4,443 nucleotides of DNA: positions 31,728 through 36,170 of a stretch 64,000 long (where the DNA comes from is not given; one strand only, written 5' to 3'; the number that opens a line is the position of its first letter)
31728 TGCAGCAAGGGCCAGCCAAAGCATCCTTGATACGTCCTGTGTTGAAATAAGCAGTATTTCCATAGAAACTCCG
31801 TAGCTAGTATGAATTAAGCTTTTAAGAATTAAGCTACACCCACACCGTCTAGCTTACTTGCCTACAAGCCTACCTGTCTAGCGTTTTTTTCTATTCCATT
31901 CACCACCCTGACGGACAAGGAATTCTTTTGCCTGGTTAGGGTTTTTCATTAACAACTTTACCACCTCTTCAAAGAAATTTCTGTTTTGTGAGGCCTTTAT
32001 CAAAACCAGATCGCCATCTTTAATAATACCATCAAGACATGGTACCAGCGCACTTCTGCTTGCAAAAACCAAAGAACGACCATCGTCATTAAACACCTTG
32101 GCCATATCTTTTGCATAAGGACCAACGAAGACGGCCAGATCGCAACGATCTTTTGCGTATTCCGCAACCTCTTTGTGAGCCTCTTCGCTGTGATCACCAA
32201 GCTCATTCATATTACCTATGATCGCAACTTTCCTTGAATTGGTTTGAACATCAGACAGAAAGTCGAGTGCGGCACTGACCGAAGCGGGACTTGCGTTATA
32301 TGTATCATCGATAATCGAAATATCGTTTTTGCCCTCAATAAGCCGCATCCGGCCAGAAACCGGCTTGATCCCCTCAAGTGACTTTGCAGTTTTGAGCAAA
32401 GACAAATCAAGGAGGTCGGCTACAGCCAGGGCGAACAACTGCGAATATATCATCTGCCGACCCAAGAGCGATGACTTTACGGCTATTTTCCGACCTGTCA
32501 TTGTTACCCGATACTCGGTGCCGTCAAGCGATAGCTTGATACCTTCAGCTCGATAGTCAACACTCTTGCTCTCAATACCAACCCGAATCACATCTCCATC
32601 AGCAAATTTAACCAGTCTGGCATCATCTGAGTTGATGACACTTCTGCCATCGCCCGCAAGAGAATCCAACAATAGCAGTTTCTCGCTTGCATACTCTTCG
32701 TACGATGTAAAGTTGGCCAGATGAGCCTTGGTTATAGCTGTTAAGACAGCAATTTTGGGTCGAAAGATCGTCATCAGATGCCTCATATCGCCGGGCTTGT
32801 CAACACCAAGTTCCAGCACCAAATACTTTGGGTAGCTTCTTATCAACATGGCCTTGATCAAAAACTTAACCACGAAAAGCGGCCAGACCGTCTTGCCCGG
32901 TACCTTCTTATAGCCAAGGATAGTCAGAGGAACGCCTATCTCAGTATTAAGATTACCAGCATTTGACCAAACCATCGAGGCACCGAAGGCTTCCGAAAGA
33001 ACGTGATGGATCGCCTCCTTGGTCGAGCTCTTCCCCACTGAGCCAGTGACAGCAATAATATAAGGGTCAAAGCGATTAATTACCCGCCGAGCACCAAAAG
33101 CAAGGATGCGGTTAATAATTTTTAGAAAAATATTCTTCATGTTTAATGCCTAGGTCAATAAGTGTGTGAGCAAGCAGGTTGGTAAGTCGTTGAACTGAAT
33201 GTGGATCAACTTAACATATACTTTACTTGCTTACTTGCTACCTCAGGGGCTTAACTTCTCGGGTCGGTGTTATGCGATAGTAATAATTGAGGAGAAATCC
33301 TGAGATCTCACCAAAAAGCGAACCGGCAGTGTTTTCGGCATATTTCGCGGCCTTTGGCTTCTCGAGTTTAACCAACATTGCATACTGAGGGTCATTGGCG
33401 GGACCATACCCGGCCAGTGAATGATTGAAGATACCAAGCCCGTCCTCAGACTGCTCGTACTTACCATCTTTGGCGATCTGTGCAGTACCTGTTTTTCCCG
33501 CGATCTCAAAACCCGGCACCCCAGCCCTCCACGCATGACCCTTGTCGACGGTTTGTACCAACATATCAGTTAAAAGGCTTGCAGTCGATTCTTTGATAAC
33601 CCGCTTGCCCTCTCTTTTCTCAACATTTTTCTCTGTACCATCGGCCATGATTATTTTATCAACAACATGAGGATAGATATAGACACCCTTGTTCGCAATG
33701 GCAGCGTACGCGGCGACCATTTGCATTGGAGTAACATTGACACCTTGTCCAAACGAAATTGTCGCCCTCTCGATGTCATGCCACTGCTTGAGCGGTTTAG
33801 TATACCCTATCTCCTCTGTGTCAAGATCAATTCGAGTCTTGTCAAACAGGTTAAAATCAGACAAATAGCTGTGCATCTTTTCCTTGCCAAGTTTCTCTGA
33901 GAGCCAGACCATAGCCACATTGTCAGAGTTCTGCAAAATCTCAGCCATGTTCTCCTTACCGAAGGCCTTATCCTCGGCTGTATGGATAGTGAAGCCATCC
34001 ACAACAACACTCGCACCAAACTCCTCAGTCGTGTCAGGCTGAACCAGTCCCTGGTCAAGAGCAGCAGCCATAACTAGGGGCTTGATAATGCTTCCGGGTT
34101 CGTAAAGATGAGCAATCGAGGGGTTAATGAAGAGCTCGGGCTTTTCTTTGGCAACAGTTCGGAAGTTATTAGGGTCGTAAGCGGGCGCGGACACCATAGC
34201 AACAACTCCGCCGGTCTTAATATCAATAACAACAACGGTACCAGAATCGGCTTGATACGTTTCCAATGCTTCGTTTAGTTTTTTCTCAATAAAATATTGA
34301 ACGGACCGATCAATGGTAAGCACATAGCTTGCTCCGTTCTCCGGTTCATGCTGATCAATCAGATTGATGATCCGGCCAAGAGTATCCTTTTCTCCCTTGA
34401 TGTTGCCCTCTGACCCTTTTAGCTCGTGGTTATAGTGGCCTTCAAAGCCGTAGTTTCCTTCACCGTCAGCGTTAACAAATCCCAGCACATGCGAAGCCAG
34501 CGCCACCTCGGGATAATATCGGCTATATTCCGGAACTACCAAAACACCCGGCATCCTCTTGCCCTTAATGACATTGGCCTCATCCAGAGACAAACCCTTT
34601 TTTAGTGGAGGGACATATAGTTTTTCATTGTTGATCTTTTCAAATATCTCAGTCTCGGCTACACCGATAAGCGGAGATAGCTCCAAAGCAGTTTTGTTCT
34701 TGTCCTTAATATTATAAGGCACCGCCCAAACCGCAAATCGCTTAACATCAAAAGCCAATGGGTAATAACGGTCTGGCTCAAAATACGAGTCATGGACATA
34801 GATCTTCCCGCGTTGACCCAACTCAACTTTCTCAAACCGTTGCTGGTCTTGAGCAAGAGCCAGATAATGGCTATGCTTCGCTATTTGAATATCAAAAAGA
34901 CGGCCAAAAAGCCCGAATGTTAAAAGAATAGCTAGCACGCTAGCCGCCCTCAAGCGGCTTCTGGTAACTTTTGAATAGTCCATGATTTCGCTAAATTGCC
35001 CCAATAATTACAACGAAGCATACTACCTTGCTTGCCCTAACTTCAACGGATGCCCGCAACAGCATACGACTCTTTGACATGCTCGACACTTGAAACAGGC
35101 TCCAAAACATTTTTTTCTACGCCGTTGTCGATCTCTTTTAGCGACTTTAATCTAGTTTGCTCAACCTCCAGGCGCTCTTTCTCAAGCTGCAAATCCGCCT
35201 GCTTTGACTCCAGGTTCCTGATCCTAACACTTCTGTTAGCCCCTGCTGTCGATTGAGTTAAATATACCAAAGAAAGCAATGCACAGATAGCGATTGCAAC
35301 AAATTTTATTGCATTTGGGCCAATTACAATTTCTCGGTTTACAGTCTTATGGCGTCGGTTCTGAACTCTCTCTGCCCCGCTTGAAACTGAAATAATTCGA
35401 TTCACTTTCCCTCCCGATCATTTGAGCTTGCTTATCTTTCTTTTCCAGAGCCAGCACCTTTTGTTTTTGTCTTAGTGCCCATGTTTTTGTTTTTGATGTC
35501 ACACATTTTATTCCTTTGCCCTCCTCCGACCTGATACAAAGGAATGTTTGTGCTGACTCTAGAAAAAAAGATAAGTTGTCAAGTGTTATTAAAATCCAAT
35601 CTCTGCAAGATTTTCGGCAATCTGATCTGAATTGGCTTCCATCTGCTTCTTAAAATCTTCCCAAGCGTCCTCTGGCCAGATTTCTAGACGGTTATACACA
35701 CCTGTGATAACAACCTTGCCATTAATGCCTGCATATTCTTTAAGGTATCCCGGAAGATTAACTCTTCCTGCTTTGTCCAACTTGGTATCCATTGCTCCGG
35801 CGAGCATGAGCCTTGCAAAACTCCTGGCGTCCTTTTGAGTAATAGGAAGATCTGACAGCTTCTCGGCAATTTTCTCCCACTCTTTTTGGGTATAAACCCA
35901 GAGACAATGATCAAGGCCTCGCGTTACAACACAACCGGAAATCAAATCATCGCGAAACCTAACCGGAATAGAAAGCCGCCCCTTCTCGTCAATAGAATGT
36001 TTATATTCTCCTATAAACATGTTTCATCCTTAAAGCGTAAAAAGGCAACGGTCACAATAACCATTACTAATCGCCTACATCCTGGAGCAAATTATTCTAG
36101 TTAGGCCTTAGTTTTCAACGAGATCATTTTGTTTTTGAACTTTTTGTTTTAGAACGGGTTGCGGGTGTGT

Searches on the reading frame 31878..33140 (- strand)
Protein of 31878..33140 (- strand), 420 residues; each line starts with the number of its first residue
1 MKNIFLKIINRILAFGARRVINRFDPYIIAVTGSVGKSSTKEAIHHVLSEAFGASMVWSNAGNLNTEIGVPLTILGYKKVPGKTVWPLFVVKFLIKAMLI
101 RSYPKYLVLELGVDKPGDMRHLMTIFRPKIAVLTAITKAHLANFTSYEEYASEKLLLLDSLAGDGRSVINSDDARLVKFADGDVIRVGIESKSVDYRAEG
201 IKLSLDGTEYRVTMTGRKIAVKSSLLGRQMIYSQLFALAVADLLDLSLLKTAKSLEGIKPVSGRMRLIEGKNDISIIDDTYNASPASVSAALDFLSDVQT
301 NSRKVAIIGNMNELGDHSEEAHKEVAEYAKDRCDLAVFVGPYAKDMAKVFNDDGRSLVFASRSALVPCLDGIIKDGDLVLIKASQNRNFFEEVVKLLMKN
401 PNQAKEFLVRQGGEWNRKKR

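Call 14: search_protein_families(library=pfam, proteins=[window:31878-33140:-], max_evalue=0.001)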
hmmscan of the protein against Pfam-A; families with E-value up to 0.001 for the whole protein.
window:31878-33140:- (420 aa): 2 families
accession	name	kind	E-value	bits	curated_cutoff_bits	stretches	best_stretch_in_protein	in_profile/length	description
PF08245.18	Mur_ligase_M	-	7e-34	118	24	1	31-241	1-200/200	Mur ligase middle domain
PF02875.26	Mur_ligase_C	-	4.2e-21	76.5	28.4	1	263-384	1-126/127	Mur ligase, glutamate ligase domain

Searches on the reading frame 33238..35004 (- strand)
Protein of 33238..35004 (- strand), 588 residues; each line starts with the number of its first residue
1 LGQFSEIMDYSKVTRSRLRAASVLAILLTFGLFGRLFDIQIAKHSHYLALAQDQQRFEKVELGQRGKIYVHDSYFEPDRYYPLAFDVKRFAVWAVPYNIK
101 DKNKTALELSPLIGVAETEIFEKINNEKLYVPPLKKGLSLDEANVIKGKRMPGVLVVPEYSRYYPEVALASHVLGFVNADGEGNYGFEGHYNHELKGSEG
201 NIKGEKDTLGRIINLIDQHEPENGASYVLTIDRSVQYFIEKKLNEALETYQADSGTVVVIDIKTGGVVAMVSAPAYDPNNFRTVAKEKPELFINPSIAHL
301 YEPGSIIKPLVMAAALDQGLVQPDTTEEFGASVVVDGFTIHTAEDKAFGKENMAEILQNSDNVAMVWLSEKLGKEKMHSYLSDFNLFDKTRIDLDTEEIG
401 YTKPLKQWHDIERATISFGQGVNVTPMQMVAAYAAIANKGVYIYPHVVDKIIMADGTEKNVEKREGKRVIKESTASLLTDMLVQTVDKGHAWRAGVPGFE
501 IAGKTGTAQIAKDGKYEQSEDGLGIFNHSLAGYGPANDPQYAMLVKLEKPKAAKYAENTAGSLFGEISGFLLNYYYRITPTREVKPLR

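Call 13: search_protein_families(library=pfam, proteins=[window:33238-35004:-], max_evalue=0.001)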
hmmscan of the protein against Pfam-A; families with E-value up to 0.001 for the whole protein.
window:33238-35004:- (588 aa): 4 families
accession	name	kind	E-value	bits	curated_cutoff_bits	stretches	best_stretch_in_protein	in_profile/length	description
PF00905.27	Transpeptidase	-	5.7e-73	246.2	22.1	1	255-567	1-297/299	Penicillin binding protein transpeptidase domain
PF03717.20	PBP_dimer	-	2.1e-13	51.5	24.4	1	64-214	5-177/180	Penicillin-binding Protein dimerisation domain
PF13354.11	Beta-lactamase2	-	7e-06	26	22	1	299-508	19-190/214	Beta-lactamase enzyme family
PF21922.1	PBP_dimer_2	-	0.00047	20.8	27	0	159-200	22-62/83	Penicillin binding protein A dimerisation domain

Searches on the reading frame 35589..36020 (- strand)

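Call 13: search_protein_families(library=pfam, proteins=[window:35589-36020:-], max_evalue=0.001)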
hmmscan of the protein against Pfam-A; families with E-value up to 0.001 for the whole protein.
window:35589-36020:- (143 aa): 1 family
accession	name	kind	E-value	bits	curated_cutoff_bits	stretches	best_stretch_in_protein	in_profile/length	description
PF02381.23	MraZ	-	3.4e-40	136.3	23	2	1-70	1-71/72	MraZ protein, putative antitoxin-like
